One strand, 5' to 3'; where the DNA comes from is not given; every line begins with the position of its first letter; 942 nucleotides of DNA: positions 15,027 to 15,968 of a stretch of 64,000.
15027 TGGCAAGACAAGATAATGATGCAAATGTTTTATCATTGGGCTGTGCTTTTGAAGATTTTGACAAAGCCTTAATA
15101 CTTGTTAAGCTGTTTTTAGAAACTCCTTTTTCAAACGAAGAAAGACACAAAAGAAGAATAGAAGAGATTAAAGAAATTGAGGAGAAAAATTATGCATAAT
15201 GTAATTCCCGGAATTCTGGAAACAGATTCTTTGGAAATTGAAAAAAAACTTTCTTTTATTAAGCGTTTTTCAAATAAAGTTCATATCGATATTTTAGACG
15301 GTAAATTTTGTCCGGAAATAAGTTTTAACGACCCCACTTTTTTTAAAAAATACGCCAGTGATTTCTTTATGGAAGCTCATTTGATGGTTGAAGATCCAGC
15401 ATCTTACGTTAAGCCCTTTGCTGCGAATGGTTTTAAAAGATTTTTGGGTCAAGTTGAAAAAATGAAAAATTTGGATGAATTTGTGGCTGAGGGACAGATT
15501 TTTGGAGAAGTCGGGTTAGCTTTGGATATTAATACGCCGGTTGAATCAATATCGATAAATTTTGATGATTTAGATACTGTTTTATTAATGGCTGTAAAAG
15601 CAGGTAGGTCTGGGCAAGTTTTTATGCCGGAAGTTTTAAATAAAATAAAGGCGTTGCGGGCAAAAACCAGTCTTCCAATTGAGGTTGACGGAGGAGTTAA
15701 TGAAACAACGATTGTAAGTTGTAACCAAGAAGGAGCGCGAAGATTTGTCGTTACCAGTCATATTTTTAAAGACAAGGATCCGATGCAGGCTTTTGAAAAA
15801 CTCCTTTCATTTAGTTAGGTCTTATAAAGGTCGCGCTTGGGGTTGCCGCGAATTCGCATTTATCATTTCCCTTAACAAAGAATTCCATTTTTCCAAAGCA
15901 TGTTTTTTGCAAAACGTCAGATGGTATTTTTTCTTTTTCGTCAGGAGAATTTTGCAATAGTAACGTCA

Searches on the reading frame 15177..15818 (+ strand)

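Call 21: search_protein_families(library=pfam, proteins=[window:15177-15818:+], max_evalue=0.01)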
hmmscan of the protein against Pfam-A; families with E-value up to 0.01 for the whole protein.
window:15177-15818:+ (213 aa): 2 families
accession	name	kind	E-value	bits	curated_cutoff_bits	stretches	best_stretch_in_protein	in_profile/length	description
PF00834.25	Ribul_P_3_epim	-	4.2e-35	121.4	21.1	1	9-197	2-198/198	Ribulose-phosphate 3 epimerase family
PF00977.27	His_biosynth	-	0.00069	19.6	23.6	1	131-204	42-113/228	Histidine biosynthesis protein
